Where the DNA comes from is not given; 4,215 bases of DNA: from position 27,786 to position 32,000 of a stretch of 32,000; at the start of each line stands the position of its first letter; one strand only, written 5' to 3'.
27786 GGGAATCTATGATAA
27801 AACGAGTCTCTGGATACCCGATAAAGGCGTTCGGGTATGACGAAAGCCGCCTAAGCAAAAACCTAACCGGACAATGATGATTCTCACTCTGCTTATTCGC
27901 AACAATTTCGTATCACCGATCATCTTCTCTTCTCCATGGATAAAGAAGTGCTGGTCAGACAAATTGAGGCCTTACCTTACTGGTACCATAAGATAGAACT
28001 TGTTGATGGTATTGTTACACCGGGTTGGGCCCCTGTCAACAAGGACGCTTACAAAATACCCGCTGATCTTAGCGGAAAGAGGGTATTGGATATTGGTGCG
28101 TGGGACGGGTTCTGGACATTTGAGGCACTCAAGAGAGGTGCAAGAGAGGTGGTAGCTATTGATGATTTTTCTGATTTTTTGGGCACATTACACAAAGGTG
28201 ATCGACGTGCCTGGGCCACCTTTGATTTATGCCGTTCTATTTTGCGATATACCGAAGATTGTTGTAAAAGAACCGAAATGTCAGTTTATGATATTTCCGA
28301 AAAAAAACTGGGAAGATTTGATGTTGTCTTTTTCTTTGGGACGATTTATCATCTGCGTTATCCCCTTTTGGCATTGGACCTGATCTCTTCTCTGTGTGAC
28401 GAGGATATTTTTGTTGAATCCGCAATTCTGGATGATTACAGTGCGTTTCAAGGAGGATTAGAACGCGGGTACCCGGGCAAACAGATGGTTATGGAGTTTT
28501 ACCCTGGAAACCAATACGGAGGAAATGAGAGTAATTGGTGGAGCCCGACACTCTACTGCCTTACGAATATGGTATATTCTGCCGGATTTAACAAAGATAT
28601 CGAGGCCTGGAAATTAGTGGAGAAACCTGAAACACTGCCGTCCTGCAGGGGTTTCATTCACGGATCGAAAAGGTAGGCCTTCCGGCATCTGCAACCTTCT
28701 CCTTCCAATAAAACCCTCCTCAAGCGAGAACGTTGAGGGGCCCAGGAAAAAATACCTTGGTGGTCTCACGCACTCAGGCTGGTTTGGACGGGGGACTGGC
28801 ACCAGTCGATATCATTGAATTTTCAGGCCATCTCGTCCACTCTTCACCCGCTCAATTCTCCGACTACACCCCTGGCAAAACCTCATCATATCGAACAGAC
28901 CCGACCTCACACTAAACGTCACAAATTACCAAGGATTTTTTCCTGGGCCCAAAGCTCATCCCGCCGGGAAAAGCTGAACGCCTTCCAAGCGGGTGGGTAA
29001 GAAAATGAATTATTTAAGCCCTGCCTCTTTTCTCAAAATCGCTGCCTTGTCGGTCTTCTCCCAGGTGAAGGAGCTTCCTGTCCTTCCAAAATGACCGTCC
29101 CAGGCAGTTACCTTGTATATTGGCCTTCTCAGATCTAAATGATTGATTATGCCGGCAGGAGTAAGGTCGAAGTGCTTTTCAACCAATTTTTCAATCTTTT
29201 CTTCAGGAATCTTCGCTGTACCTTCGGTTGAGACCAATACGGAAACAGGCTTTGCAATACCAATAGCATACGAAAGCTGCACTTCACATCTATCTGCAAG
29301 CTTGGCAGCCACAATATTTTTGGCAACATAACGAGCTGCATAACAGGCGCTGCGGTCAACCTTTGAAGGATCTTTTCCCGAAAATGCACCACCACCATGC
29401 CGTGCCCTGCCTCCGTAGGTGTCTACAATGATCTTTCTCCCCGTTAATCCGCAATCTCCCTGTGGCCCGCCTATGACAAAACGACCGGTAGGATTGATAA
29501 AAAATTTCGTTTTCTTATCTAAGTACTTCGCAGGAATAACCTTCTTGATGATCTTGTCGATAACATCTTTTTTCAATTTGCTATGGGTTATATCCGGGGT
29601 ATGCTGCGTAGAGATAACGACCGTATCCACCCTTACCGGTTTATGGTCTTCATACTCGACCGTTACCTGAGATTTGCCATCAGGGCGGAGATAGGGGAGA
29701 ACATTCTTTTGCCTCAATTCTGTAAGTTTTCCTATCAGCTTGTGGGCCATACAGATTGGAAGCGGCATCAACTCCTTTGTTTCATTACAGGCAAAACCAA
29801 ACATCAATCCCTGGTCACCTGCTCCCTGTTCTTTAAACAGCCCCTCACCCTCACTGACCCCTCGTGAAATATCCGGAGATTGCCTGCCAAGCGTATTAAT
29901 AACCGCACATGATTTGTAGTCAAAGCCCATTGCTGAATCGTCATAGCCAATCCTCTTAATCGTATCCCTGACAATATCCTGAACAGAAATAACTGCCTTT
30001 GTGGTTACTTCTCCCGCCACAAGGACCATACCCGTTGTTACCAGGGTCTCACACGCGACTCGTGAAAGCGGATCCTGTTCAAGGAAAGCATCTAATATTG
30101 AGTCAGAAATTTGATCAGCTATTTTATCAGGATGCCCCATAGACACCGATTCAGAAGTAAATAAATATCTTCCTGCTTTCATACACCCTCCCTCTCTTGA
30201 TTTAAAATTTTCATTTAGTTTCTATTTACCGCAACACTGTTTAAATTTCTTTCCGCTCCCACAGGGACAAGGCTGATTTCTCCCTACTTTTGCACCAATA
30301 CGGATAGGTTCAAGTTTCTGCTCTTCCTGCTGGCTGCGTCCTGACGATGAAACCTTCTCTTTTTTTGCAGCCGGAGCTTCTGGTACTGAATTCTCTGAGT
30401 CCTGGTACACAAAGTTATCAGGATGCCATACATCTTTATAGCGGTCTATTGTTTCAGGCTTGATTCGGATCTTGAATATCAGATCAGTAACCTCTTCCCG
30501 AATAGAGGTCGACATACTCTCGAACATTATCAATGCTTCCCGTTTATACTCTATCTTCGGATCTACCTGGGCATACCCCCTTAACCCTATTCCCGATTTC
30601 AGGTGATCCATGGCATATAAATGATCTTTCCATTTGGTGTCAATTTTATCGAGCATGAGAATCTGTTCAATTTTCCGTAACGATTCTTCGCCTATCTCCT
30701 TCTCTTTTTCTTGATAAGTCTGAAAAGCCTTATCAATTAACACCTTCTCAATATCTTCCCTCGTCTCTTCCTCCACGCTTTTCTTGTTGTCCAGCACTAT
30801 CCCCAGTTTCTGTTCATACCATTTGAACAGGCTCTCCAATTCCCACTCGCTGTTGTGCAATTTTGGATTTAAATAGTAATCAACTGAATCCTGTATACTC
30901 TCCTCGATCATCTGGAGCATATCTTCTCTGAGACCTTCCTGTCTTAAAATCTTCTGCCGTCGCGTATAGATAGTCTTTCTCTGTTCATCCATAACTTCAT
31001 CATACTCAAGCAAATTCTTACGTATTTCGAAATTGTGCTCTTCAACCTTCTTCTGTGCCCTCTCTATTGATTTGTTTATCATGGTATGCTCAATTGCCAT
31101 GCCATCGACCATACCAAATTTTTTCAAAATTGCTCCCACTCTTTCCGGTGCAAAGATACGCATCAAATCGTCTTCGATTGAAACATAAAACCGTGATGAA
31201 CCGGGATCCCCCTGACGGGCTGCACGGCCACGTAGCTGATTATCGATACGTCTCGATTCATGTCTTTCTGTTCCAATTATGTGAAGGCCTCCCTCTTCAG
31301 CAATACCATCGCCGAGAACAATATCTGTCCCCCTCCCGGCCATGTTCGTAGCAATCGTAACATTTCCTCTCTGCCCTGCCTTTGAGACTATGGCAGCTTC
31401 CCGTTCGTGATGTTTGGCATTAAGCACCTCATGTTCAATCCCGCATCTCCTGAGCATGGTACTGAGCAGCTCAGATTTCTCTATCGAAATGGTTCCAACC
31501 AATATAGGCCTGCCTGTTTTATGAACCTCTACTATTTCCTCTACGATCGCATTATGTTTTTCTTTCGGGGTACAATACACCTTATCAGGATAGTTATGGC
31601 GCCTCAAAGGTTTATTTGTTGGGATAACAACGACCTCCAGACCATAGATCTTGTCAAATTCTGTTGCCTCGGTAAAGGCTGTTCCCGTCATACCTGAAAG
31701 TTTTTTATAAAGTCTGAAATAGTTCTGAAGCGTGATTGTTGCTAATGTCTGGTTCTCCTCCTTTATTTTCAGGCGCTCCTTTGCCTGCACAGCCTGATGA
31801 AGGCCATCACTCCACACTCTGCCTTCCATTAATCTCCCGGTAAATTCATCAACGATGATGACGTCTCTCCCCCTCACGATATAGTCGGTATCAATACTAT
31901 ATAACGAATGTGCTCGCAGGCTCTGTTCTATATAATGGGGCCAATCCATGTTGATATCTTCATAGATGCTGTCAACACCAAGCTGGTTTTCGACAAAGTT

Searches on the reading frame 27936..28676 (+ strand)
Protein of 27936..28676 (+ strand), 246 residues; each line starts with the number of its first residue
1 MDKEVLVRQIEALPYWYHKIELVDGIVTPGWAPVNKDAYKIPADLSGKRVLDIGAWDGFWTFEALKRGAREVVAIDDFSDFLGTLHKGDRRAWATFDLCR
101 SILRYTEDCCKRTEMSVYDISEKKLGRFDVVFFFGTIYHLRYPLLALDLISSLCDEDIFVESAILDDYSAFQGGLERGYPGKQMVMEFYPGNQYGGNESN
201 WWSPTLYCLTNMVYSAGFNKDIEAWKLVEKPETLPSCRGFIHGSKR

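Call 70: search_protein_families(library=pfam, proteins=[window:27936-28676:+], max_evalue=0.01)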
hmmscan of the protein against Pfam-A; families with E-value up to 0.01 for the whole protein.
window:27936-28676:+ (246 aa): 4 families
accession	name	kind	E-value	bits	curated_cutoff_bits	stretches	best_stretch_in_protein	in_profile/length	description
PF08003.17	Methyltransf_9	-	3.5e-08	33.2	23.8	1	43-218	112-260/315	Protein of unknown function (DUF1698)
PF13489.12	Methyltransf_23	-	1.4e-05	25.3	27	1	43-163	19-117/164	Methyltransferase domain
PF08242.18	Methyltransf_12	-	0.00027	22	30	1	51-154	1-92/98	Methyltransferase domain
PF01728.25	FtsJ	-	0.0014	19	24.1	1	44-76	20-52/181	FtsJ-like methyltransferase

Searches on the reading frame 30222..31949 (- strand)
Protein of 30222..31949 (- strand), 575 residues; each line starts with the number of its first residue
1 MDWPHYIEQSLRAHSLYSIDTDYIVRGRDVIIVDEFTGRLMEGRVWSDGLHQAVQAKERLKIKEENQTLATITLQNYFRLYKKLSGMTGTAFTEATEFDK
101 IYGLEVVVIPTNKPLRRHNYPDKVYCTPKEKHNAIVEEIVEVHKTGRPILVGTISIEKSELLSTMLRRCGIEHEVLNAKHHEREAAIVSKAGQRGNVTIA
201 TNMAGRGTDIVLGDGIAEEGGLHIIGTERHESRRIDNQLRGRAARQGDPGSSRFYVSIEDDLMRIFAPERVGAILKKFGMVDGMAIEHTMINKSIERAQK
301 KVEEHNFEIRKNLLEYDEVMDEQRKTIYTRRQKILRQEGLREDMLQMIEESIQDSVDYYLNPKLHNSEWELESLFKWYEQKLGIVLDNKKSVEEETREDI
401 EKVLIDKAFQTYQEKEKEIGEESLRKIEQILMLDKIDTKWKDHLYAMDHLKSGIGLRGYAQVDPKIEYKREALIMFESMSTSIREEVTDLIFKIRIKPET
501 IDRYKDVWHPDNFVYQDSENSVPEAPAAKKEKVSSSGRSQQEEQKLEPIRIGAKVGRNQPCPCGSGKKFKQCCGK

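Call 70: search_protein_families(library=pfam, proteins=[window:30222-31949:-], max_evalue=0.01)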
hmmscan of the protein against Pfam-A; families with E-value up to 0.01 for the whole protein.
window:30222-31949:- (575 aa): 6 families
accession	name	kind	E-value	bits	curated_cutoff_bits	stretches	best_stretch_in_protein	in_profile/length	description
PF21090.3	P-loop_SecA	-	1e-78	264.1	27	2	114-214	1-101/205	SecA P-loop domain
PF07516.18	SecA_SW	-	8.5e-66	222.3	26.7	1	285-494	1-199/200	SecA Wing and Scaffold domain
PF01043.26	SecA_PP_bind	-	2.6e-21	76.7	23.5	1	2-54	57-109/110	SecA preprotein cross-linking domain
PF07517.20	SecA_DEAD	-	2e-17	63.8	24.6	1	49-98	240-289/290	SecA DEAD-like domain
PF02810.21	SEC-C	-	1.4e-09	38.1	20.4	1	557-575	1-19/19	SEC-C motif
PF00271.37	Helicase_C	-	0.0017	19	23.5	1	133-247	4-110/110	Helicase conserved C-terminal domain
